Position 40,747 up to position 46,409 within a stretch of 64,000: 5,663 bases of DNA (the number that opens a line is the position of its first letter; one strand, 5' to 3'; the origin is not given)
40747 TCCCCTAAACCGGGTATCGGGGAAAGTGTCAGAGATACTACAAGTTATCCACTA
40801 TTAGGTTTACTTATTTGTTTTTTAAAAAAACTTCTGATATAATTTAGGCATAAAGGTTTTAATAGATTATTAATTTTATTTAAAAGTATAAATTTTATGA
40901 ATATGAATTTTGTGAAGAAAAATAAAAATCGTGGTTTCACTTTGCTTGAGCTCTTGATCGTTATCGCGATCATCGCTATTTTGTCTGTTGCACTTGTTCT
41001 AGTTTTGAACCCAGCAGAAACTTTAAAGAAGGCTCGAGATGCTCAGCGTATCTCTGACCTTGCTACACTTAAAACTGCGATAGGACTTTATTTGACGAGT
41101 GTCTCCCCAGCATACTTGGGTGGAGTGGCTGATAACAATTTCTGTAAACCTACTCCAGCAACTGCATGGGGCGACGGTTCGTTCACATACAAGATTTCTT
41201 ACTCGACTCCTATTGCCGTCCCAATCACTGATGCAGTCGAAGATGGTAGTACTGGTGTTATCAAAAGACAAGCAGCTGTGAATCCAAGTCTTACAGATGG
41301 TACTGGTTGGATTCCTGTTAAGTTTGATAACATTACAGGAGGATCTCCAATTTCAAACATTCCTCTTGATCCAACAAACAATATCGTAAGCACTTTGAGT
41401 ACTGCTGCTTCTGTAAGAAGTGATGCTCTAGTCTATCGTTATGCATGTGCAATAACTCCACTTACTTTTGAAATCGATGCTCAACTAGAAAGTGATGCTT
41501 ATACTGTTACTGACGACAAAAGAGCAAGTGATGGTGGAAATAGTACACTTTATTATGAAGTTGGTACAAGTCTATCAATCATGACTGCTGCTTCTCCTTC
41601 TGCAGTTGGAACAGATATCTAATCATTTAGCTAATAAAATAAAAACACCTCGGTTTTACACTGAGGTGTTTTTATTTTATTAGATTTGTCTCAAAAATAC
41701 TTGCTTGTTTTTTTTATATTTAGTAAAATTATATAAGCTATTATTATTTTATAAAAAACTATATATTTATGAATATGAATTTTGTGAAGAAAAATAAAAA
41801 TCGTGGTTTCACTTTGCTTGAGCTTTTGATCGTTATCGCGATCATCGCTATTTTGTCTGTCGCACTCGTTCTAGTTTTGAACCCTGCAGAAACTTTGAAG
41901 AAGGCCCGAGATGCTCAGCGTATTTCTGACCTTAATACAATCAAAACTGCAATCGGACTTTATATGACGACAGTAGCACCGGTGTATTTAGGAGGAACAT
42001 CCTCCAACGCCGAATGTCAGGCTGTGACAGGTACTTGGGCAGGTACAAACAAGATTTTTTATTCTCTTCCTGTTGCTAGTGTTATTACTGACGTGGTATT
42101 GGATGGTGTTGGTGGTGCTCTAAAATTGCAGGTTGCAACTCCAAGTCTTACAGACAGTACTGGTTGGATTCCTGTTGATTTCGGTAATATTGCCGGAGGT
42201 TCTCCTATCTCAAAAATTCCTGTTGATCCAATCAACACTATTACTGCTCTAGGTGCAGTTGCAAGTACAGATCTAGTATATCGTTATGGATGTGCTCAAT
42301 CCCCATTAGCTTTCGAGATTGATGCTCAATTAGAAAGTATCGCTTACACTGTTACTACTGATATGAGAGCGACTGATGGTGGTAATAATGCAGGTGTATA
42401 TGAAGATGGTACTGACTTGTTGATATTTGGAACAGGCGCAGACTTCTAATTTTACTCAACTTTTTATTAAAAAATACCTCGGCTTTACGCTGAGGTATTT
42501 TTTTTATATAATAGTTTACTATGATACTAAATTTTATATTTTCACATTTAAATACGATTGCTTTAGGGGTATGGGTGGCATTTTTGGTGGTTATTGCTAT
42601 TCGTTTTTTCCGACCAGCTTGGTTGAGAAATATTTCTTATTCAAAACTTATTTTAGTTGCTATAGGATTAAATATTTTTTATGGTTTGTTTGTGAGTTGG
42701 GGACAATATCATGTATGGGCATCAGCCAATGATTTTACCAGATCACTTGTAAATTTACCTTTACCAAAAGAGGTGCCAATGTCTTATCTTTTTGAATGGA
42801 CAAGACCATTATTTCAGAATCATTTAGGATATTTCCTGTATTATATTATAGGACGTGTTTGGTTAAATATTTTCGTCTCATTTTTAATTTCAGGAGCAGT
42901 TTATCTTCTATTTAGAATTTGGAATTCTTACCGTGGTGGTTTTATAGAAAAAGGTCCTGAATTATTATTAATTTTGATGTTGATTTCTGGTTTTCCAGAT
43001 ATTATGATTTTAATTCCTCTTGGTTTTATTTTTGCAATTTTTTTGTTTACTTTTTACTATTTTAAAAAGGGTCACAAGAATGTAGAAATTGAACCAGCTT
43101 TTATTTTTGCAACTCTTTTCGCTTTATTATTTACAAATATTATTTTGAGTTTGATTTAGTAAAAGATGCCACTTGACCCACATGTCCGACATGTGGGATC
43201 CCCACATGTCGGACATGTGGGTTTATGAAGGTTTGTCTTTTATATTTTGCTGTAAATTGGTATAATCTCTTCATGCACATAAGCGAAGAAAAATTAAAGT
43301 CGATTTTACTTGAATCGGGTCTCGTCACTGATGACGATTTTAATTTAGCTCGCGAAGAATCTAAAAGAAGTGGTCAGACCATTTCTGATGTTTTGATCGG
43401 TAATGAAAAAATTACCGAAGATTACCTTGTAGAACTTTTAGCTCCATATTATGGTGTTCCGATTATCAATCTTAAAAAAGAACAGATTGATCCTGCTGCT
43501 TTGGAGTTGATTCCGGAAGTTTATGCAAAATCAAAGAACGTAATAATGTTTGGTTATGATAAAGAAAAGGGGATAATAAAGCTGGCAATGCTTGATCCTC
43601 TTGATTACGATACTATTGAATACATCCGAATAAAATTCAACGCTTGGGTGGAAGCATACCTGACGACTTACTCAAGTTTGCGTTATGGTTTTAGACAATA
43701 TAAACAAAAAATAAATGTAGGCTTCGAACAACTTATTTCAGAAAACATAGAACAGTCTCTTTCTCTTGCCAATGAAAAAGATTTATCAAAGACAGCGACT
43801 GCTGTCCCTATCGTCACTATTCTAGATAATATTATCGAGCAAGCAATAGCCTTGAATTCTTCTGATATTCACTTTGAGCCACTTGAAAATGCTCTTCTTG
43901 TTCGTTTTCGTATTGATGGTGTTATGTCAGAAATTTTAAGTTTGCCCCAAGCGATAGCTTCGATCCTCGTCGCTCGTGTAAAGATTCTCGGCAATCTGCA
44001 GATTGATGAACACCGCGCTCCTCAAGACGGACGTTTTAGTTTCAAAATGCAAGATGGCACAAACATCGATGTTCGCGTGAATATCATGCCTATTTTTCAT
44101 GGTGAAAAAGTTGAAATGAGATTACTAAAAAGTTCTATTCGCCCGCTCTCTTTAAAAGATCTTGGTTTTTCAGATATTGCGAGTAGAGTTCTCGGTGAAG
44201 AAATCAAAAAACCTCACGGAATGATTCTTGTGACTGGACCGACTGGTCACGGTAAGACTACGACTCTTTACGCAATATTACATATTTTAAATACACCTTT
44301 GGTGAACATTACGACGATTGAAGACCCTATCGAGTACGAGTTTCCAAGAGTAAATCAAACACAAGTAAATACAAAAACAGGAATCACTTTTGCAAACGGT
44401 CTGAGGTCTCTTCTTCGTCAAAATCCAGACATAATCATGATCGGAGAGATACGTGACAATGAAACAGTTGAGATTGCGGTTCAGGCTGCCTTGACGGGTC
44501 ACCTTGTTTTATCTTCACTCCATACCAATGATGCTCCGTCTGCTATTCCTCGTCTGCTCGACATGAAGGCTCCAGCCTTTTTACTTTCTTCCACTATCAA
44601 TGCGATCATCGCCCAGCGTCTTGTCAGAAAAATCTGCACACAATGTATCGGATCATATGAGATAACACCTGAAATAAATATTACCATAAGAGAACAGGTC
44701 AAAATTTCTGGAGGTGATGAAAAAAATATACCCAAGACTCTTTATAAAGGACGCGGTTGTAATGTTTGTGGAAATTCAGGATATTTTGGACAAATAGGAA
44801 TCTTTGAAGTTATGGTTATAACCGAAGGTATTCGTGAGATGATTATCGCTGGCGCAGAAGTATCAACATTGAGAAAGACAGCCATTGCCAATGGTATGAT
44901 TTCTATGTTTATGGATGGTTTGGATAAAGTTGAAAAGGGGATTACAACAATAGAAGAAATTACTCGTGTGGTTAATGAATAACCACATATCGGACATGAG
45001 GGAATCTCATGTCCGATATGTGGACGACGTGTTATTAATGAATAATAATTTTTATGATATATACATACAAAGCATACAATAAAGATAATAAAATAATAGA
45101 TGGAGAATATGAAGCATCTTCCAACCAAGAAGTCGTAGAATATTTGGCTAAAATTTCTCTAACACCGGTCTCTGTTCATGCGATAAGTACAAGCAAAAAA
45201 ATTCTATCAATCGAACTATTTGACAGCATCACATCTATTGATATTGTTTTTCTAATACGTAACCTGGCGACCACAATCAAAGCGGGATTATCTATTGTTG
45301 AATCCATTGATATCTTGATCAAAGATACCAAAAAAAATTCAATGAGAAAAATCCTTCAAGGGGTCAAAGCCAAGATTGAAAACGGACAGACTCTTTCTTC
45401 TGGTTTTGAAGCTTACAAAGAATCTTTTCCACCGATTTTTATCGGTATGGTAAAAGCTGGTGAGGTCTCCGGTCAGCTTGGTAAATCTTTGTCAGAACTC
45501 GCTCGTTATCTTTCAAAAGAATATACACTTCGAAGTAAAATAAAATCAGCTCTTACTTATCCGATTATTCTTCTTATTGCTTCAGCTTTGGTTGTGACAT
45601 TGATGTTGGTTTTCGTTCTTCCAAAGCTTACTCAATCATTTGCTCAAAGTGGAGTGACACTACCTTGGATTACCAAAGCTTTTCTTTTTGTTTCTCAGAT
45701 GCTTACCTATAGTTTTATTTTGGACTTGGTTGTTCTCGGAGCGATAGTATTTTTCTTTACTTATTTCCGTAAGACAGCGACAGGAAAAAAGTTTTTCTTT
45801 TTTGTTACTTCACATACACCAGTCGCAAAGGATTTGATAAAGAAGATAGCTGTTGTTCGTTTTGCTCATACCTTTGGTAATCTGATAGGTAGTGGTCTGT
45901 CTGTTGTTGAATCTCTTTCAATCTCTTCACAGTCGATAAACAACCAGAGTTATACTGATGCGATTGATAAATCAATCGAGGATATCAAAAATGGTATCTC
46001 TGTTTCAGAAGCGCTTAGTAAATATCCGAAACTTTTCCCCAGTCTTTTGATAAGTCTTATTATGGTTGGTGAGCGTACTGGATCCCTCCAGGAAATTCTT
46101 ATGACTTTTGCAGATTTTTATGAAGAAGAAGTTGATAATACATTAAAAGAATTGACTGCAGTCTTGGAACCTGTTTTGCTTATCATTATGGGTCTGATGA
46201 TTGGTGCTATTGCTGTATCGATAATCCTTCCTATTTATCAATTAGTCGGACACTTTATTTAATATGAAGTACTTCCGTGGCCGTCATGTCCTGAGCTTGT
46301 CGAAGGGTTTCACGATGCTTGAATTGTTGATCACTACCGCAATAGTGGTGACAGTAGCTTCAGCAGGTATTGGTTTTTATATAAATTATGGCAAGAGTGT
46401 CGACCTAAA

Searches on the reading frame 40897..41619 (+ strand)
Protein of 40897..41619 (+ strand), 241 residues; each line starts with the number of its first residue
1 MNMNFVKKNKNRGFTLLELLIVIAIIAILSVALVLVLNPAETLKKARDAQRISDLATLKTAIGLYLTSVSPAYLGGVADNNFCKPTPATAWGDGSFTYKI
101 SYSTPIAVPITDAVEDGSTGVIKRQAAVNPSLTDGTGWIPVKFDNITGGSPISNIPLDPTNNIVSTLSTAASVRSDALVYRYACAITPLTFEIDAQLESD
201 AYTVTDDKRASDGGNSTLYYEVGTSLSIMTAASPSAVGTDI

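Call 10: search_protein_families(library=pfam, proteins=[window:40897-41619:+], max_evalue=0.01)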
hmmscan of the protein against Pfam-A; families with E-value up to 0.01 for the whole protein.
window:40897-41619:+ (241 aa): 1 family
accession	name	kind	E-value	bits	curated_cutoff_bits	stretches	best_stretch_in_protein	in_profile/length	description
PF07963.17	N_methyl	-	6.3e-10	38.7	21.2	1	8-33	1-26/27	Prokaryotic N-terminal methylation motif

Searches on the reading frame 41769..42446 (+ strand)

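Call 10: search_protein_families(library=pfam, proteins=[window:41769-42446:+], max_evalue=0.01)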
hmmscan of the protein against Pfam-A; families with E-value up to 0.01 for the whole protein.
window:41769-42446:+ (226 aa): 1 family
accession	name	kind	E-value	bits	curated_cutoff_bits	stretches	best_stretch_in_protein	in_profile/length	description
PF07963.17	N_methyl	-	4.9e-10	39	21.2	1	8-33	1-26/27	Prokaryotic N-terminal methylation motif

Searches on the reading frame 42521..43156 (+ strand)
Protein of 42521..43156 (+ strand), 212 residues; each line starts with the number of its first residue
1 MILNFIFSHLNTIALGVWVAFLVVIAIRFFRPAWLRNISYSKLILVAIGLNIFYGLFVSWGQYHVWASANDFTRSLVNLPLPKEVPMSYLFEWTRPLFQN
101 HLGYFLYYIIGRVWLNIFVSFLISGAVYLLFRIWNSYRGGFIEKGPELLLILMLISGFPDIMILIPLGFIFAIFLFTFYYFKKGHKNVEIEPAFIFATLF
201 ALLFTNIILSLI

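Call 10: search_protein_families(library=pfam, proteins=[window:42521-43156:+], max_evalue=0.01)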
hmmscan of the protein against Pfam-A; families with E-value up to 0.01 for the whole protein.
window:42521-43156:+ (212 aa): 0 families

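Call 50: search_protein_families(library=phrogs, proteins=[window:42521-43156:+], max_evalue=0.001)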
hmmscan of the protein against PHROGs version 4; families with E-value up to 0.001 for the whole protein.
window:42521-43156:+ (212 aa): 0 families

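Call 86: search_protein_families(library=pfam, proteins=[window:42521-43156:+], max_evalue=10)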
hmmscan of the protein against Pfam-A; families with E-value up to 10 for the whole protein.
window:42521-43156:+ (212 aa): 0 families

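Call 87: search_solved_structures(query=window:42521-43156:+, max_evalue=10)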
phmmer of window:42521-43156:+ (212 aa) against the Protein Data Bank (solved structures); distinct sequences matched with E-value up to 10: 4.
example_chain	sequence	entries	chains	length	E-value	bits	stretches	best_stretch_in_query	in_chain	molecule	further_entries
8fed_I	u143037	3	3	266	0.062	16.1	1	109-174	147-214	Conserved hypothetical integral membrane protein Yrbe1a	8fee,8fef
9fq7_3L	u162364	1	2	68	0.076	15.8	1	106-148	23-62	Aurora kinase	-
9fzl_3L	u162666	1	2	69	0.079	15.8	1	106-148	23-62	Aurora kinase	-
8ew5_A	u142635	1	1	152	0.92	12.3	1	77-109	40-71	Flightin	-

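Call 88: find_homologous_proteins(query=window:42521-43156:+, max_evalue=0.001)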
Query window:42521-43156:+ (212 aa): 69 proteins with E <= 0.001 among 365 candidates.
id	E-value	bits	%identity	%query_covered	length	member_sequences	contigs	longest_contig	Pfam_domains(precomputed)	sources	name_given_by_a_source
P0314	3.0e-128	444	98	99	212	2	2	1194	-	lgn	-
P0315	4.8e-95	335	72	98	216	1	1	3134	-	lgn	-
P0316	1.0e-86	308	69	99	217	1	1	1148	-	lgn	-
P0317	2.5e-86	307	69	95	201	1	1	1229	-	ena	-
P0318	3.7e-86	306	68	100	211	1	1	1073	-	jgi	jgi:hypothetical protein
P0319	5.3e-83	296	69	98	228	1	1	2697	-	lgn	-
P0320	7.2e-82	292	66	100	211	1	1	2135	-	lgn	-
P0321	4.5e-81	290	64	100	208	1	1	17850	-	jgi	jgi:hypothetical protein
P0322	4.9e-81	290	64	98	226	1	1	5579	-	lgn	-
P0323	9.0e-81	289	63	100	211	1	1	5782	-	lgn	-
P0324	9.2e-81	289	63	100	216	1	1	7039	-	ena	-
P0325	1.5e-79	285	63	99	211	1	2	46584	-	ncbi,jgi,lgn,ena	ncbi:MAG: hypothetical protein WCO07_00710 [bacterium]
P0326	3.9e-79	283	61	99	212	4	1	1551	-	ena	-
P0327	8.9e-79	282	61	100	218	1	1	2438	-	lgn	-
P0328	1.5e-78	281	63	100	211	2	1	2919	-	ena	-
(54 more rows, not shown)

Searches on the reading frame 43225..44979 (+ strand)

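Call 3: search_protein_families(library=pfam, proteins=[window:43225-44979:+], max_evalue=0.1)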
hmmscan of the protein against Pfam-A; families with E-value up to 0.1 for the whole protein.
window:43225-44979:+ (585 aa): 12 families
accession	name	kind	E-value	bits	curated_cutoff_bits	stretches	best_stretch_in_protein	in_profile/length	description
PF00437.27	T2SSE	-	1.2e-125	419.4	24.9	1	193-581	5-370/370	Type II/IV secretion system protein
PF05157.20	MshEN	-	2.7e-09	37.3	23.1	1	76-161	1-85/90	MshEN domain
PF13476.12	AAA_23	-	0.0023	19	27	1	329-355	17-43/201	AAA domain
PF25199.1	nSTAND_NTPase5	-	0.003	17.8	34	1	326-370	36-81/145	Novel STAND NTPase 5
PF13555.12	AAA_29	-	0.0037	17.4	27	1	330-356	21-47/61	P-loop containing region of AAA domain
PF00004.35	AAA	-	0.004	18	21.2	1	334-409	1-66/131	ATPase family associated with various cellular activities (AAA)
PF13401.12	AAA_22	-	0.01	16.6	27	1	330-360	4-37/130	AAA domain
PF20720.3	nSTAND3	-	0.01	16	27.2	1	329-357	15-43/155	Novel STAND NTPase 3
PF03266.21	NTPase_1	-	0.028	14.7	23.9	0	334-357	2-25/168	NTPase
PF13191.12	AAA_16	-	0.043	14.8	32.6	1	330-358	24-51/167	AAA ATPase domain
PF13245.12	AAA_19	-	0.052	14.2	25.1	0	330-356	10-36/134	AAA domain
PF13086.12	AAA_11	-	0.071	13.3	27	0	328-356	15-42/257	AAA domain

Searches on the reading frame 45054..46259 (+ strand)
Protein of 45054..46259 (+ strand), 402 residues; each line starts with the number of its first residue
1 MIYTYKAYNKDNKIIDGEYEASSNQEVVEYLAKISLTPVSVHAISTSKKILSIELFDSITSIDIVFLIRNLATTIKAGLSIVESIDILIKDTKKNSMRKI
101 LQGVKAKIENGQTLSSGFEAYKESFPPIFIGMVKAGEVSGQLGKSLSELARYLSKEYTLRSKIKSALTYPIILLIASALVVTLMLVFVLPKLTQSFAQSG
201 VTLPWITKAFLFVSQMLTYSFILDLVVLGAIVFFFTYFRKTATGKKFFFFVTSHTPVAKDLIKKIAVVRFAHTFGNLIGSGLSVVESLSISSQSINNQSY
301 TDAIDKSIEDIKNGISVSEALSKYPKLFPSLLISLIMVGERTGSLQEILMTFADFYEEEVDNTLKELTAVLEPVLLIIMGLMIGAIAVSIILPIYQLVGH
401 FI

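Call 3: search_protein_families(library=pfam, proteins=[window:45054-46259:+], max_evalue=0.1)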
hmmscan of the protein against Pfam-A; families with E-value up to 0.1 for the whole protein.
window:45054-46259:+ (402 aa): 1 family
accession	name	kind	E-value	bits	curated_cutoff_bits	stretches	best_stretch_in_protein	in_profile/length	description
PF00482.28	T2SSF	-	6.3e-61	204.3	25.2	2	68-190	2-125/125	Type II secretion system (T2SS), protein F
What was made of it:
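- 45054..46262 (+): pilC-like platform protein (T2SSF), immediately upstream. call 3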

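Call 45: find_related_loci(query=window:45054-46259:+, collection=genome_contigs, flank=6000)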
Query window:45054-46259:+ (402 aa) in genome_contigs; peptide patterns used: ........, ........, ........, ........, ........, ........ (x = any residue, [..] = any of these).
491 stretches matched a pattern; 19 encode a relative of the query (tblastn E <= 1e-3); 19 distinct loci.
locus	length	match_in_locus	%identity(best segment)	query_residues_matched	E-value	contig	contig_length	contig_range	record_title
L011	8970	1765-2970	50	2-401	5e-127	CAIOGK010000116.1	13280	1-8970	Candidatus Falkowbacteria bacterium isolate Loclat_bin-04004 genome assembly, contig: bin-04004:116/137, whole genome sh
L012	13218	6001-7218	45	2-401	2e-116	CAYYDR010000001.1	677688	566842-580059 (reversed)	MAG TPA_asm: uncultured Gammaproteobacteria bacterium isolate SRP302447_co2_591 genome assembly, contig: NODE_22_length_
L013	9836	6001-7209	47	2-401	1e-101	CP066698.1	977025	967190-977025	MAG: Candidatus Falkowbacteria bacterium isolate NC_groundwater_1683_Pr3_B-0.1um_40_26 chromosome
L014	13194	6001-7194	34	3-398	5e-68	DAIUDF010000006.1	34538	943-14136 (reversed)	MAG TPA_asm: Candidatus Moraniibacteriota bacterium isolate CTOTU18587 NODE_1048_length_34538_cov_10.397906, whole genom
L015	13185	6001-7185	34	2-399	6e-62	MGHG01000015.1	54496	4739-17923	MAG: Candidatus Woesebacteria bacterium RIFCSPLOWO2_01_FULL_39_23 rifcsplowo2_01_scaffold_554, whole genome shotgun sequ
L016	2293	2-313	100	299-402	5e-62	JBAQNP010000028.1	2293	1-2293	MAG: Candidatus Moraniibacteriota bacterium isolate MFD12002_ilm_asm_bin49 k127_30361, whole genome shotgun sequence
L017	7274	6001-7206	32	3-398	2e-60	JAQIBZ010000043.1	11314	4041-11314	MAG: Desulfobacteraceae bacterium isolate GH14 k119_347636, whole genome shotgun sequence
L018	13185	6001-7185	34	2-399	2e-59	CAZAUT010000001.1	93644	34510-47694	MAG TPA_asm: uncultured Gammaproteobacteria bacterium isolate SRP319275_co4_74 genome assembly, contig: NODE_114_length_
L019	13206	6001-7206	29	3-398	6e-59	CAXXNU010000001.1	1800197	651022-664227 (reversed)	MAG: Desulfobacterales bacterium isolate 6d091e9b-094b-40f3-8738-6f7f297dc317 genome assembly, contig: contig_1, whole g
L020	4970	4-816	38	128-398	2e-58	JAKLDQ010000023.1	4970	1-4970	MAG: Patescibacteria group bacterium isolate RA.bin113 RA.bin113_23, whole genome shotgun sequence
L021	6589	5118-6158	29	50-397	6e-49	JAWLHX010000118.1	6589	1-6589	MAG: Phycisphaerae bacterium isolate 30dZY2.bin.88 NODE_14177_length_6589_cov_6.104006, whole genome shotgun sequence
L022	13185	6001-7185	34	2-399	1e-59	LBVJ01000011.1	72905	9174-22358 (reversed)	MAG: Candidatus Woesebacteria bacterium GW2011_GWA1_38_8 UT06_C0011, whole genome shotgun sequence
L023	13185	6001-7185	34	2-399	6e-65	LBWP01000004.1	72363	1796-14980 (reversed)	MAG: Candidatus Woesebacteria bacterium GW2011_GWA1_39_21 UT39_C0004, whole genome shotgun sequence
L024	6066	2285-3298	29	66-400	4e-40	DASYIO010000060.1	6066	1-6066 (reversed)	MAG TPA_asm: Candidatus Paceibacterota bacterium isolate SMAG_U4269 k141_588721, whole genome shotgun sequence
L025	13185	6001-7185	37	2-399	5e-68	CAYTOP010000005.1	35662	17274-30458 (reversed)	MAG TPA_asm: uncultured Gammaproteobacteria bacterium isolate SRP050083_co1_427 genome assembly, contig: NODE_392_length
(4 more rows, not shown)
